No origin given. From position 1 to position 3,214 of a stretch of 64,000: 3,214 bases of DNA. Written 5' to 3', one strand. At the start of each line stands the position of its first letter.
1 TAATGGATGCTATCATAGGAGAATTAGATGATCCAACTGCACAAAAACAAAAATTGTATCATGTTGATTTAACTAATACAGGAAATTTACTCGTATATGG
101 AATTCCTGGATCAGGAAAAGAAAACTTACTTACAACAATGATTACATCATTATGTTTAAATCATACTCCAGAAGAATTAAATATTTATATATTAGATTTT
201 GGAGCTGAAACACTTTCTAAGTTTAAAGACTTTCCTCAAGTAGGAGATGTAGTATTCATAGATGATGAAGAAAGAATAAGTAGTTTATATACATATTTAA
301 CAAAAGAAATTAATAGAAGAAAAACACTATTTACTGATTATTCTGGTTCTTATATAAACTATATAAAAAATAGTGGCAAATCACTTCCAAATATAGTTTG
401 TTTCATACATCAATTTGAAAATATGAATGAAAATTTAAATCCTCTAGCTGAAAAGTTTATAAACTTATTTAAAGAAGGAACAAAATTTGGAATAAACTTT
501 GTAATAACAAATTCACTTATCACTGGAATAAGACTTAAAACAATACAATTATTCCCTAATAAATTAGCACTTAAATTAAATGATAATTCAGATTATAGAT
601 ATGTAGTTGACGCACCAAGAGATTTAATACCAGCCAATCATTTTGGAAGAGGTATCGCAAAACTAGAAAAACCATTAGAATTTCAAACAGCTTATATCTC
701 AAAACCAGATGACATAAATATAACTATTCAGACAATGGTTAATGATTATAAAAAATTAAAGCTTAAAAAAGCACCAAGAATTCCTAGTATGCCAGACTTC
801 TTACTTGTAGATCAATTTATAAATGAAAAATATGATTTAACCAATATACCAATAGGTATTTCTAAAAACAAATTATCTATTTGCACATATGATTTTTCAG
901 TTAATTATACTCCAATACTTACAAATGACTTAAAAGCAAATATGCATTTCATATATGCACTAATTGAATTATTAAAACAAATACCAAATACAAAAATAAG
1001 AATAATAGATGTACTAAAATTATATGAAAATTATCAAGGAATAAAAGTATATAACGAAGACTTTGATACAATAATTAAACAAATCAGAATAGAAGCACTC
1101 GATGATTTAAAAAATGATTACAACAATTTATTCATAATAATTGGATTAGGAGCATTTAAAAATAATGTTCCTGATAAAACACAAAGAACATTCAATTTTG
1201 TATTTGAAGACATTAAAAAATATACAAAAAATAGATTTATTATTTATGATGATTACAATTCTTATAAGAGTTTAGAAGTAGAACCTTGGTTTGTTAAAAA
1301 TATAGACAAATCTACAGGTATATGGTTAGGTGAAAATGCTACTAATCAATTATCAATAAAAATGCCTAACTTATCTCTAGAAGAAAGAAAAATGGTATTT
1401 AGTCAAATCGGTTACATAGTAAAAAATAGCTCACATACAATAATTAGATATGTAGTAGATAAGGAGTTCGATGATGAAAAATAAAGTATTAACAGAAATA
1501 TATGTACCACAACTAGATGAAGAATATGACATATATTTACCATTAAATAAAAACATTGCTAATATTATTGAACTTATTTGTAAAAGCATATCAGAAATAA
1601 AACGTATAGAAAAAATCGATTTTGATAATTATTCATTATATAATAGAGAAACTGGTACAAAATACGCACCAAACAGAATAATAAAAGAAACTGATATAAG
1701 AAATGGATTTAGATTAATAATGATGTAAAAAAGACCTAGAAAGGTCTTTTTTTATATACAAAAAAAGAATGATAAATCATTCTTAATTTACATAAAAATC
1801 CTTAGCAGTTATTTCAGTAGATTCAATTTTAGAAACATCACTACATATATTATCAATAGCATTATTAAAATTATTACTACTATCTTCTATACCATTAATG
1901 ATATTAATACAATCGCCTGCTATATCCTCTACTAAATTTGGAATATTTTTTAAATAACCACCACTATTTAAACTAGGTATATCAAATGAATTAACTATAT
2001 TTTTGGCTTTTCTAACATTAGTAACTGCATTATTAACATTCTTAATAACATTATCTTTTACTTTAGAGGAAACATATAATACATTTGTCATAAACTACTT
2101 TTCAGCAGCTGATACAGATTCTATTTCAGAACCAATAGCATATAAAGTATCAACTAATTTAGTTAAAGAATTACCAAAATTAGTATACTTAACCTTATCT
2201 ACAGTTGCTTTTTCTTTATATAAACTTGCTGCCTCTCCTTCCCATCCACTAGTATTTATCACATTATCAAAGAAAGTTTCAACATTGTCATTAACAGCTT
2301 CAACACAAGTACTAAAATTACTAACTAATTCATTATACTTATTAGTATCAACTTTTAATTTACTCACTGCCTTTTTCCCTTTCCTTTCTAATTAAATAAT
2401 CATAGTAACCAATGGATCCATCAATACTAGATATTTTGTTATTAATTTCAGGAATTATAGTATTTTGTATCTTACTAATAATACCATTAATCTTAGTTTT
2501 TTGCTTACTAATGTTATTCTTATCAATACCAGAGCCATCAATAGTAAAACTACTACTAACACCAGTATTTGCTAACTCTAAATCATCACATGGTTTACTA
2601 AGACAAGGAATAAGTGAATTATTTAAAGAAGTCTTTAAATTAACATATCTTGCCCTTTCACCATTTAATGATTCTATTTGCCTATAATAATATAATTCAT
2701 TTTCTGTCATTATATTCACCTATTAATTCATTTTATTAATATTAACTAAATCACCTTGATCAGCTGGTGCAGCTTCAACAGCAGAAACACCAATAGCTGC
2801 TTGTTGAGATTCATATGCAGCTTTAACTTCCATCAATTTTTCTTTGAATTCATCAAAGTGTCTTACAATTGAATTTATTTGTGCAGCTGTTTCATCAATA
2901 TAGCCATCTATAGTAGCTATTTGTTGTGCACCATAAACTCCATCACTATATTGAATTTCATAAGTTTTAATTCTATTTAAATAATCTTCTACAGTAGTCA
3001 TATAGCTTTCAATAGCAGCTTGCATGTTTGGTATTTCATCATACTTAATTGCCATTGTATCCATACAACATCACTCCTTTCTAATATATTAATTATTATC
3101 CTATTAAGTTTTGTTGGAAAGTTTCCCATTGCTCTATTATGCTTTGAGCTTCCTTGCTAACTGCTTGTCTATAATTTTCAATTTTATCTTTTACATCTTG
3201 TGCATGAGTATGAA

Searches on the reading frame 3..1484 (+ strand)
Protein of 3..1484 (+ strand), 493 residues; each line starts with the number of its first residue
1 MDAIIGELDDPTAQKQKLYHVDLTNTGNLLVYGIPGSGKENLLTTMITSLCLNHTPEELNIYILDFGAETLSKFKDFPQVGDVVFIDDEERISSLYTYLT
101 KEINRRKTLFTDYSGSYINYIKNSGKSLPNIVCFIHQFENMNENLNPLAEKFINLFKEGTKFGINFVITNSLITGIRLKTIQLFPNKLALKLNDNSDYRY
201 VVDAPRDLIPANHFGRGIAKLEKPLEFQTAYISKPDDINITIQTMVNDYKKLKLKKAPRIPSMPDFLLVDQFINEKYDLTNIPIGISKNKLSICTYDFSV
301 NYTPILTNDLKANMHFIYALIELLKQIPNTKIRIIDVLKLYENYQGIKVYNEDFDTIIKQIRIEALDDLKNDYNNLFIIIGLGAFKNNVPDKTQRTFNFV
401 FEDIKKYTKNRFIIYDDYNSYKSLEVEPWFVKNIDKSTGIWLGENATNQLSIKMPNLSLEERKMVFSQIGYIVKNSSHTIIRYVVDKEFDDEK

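Call 25: search_protein_families(library=pfam, proteins=[window:3-1484:+])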
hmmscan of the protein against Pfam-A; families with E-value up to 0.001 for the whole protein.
window:3-1484:+ (493 aa): 2 families
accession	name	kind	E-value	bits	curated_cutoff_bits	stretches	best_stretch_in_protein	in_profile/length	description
PF01580.24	FtsK_SpoIIIE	-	1.7e-19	70.6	24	1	18-196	30-188/221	FtsK/SpoIIIE family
PF01637.24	ATPase_2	-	0.00015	22.1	33.2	0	29-163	23-146/225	ATPase domain predominantly from Archaea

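Call 27: find_encoding_contigs(protein=window:3-1484:+, flank=10000, max_places=2)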
Protein window:3-1484:+ (493 aa): no gene with exactly this product is on record in the collection.
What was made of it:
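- Tried and rejected: The left-end ORF is not on record (call 27).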

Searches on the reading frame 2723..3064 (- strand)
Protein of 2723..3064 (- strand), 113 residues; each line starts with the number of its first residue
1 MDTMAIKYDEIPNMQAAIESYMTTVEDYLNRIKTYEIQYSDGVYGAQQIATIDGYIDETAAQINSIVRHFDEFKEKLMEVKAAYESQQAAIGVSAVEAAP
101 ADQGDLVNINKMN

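Call 63: find_encoding_contigs(protein=window:2723-3064:-, flank=10000, max_places=2)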
Protein window:2723-3064:- (113 aa): 23 contigs read that carry it; 2 places shown.
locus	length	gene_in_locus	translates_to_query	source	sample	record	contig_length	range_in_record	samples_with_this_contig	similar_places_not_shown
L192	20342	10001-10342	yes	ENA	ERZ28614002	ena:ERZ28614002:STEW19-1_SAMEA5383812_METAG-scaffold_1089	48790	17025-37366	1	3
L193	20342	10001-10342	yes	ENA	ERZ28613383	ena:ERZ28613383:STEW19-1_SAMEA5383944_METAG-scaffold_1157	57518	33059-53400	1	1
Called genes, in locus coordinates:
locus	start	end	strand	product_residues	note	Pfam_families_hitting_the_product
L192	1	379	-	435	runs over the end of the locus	PF02861:Clp_N, PF07728:AAA_5 (faint), PF05621:TniB (faint), PF12775:AAA_7 (faint), PF13191:AAA_16 (weak), PF23569:NBD_SMAX1, PF00004:AAA, PF17871:AAA_lid_9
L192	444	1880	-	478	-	PF03606:DcuC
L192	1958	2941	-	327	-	PF00724:Oxidored_FMN (faint), PF01207:Dus, PF01180:DHO_dh (faint), PF00977:His_biosynth (weak)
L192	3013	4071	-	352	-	PF18998:Flg_new_2 (faint)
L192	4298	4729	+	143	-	PF00572:Ribosomal_L13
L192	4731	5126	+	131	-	PF00380:Ribosomal_S9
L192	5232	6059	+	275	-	PF13508:Acetyltransf_7 (faint), PF00583:Acetyltransf_1, PF08445:FR47 (weak)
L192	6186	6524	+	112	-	PF04138:GtrA_DPMS_TM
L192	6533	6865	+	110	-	PF13302:Acetyltransf_3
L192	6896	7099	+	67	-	PF13420:Acetyltransf_4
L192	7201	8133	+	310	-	PF07751:Abi_2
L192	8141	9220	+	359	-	PF00089:Trypsin, PF13365:Trypsin_2, PF13180:PDZ_2, PF00595:PDZ (weak)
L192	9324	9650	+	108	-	-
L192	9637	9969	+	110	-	-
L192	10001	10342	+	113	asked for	-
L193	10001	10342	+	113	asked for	-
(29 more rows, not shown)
